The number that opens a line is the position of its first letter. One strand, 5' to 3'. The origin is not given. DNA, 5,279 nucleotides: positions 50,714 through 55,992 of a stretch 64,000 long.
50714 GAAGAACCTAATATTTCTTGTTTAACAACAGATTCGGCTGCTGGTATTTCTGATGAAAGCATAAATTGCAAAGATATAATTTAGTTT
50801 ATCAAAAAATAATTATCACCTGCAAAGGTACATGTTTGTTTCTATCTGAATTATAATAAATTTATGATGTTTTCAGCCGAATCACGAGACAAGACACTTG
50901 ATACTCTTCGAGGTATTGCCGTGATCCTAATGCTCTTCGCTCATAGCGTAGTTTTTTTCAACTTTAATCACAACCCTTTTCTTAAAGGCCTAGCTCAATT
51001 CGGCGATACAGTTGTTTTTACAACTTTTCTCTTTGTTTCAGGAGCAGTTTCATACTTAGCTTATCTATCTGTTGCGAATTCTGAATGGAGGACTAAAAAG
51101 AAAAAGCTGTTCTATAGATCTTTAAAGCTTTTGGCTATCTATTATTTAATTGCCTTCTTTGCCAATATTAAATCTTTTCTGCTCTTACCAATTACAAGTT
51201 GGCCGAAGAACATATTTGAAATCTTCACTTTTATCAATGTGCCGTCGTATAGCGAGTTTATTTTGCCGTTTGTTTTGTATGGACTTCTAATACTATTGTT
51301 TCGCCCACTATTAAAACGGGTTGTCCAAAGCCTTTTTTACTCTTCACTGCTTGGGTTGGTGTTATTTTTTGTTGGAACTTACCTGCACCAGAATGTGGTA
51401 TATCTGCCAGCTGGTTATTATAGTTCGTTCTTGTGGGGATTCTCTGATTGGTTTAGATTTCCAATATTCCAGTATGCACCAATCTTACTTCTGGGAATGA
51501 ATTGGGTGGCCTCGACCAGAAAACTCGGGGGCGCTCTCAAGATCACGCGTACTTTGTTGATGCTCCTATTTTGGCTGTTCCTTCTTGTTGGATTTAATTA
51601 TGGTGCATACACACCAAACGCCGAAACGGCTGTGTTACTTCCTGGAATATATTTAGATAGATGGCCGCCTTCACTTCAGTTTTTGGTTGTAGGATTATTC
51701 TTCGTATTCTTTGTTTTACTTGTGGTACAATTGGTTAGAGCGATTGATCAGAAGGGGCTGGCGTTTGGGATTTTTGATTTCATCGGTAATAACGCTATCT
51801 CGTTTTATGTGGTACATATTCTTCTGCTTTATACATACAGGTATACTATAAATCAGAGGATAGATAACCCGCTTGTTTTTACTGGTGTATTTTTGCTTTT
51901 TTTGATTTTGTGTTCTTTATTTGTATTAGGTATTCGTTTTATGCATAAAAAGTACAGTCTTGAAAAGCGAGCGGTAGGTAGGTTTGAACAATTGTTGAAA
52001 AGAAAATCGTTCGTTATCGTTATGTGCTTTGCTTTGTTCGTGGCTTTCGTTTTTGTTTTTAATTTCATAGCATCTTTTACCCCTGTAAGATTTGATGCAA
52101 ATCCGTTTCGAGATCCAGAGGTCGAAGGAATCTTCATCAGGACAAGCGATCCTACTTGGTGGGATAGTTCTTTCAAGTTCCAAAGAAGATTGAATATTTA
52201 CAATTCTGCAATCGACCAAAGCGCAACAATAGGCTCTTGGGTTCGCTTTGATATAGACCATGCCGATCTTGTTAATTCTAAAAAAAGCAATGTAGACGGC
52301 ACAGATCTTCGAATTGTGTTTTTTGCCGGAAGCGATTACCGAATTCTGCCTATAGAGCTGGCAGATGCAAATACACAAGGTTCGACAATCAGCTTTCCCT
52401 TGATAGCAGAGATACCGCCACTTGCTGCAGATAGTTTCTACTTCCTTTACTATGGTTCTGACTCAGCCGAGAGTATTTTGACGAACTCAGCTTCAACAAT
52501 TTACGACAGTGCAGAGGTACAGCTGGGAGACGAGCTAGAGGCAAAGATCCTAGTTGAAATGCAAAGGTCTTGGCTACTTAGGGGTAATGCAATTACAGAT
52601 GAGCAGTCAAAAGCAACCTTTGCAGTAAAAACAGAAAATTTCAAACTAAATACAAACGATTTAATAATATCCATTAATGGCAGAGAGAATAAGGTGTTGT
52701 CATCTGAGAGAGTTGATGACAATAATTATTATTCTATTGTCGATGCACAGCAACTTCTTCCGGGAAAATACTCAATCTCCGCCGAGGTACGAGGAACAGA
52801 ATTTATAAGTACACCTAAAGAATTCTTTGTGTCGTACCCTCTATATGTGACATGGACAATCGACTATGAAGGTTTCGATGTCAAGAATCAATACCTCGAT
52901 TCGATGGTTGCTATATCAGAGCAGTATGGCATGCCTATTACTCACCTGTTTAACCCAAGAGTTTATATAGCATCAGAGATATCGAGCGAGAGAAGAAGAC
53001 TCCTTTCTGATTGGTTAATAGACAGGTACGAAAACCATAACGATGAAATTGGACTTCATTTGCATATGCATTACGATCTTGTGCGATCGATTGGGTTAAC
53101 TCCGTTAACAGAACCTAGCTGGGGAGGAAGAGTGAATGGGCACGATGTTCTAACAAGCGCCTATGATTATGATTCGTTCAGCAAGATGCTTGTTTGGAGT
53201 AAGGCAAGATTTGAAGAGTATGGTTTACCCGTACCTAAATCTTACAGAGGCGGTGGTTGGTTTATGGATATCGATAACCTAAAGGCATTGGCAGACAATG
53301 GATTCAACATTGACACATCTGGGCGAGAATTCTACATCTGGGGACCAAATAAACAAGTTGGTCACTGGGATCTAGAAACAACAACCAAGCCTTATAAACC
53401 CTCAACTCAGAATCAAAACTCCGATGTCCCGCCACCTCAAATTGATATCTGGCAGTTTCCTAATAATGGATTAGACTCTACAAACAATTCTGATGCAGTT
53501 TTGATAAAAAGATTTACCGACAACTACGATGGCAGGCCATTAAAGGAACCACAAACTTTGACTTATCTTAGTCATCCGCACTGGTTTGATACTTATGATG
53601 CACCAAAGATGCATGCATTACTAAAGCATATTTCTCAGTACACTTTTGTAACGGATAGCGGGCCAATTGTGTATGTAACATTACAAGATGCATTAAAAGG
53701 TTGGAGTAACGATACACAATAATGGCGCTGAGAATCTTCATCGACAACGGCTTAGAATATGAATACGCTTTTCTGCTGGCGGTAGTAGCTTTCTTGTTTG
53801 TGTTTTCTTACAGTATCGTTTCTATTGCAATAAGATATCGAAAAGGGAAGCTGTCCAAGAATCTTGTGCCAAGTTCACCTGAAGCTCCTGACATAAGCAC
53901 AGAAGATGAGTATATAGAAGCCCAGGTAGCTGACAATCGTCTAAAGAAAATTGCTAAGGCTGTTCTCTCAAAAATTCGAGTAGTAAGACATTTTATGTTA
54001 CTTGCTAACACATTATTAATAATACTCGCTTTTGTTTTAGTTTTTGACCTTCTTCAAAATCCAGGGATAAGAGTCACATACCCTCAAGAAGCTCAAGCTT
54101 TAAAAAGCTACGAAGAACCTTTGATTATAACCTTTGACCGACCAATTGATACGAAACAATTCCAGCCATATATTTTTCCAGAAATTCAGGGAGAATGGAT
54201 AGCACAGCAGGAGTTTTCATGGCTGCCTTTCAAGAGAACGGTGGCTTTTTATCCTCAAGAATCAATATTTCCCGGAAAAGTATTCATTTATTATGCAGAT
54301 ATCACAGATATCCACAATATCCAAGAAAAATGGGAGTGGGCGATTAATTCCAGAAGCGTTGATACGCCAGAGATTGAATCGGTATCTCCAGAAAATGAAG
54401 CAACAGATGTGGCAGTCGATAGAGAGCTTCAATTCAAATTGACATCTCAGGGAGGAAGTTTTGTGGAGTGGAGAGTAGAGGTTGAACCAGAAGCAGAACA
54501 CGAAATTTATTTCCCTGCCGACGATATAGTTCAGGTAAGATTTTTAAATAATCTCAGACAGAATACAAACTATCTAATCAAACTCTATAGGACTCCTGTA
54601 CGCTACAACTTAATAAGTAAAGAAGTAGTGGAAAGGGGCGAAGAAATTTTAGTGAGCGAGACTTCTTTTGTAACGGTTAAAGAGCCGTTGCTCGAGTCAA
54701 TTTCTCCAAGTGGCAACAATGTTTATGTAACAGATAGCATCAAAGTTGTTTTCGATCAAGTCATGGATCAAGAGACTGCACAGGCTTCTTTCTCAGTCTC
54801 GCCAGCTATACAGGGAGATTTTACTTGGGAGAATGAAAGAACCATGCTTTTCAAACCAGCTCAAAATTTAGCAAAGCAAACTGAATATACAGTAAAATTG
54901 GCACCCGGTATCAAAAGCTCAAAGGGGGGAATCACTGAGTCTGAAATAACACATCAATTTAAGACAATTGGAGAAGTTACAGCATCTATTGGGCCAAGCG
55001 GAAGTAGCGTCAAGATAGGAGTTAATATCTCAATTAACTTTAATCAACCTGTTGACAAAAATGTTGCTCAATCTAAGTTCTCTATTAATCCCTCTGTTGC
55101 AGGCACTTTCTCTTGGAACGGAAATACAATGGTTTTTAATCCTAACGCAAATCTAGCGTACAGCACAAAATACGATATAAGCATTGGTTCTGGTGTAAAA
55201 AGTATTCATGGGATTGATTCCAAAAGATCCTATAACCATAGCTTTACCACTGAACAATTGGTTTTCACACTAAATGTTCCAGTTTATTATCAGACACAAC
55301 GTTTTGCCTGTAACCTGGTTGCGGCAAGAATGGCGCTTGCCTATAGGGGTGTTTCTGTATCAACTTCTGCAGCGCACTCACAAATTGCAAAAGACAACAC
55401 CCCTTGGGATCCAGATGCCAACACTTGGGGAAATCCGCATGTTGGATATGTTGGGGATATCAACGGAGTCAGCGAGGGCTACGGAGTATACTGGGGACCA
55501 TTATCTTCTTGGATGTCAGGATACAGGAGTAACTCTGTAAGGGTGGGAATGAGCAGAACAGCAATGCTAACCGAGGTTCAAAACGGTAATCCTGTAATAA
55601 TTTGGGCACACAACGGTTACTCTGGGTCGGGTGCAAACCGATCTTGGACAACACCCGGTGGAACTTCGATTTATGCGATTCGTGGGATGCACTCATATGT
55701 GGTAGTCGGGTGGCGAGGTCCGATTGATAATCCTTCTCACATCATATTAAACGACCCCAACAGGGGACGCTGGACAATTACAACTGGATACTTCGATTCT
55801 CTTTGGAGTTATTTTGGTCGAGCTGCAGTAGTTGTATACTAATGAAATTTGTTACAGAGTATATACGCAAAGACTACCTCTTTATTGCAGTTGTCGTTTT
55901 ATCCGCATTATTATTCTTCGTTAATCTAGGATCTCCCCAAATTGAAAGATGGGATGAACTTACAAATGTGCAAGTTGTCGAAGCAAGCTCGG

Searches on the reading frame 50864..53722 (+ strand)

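Call 26: search_protein_families(library=pfam, proteins=[window:50864-53722:+], max_evalue=0.01)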
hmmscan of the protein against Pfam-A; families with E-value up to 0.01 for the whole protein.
window:50864-53722:+ (952 aa): 2 families
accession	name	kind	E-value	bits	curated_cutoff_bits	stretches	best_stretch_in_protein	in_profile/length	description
PF01757.29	Acyl_transf_3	-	4.8e-18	65.7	31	1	11-353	3-324/326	Acyltransferase domain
PF07786.18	HGSNAT_cat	-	1.5e-05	25.1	22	1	8-214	1-180/222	Heparan-alpha-glucosaminide N-acetyltransferase, catalytic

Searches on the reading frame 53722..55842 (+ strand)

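Call 26: search_protein_families(library=pfam, proteins=[window:53722-55842:+], max_evalue=0.01)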
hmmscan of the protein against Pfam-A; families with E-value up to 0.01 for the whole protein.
window:53722-55842:+ (706 aa): 3 families
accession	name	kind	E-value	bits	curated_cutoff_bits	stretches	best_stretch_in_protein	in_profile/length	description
PF13205.12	Big_5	-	1.4e-29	103.4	23.6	2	425-510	12-105/105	Bacterial Ig-like domain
PF13529.12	Peptidase_C39_2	-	1.2e-17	65.3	24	1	517-680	1-143/143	Peptidase_C39 like family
PF17964.7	Big_10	-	8e-08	33.1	22.9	1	304-393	63-158/164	Bacterial Ig domain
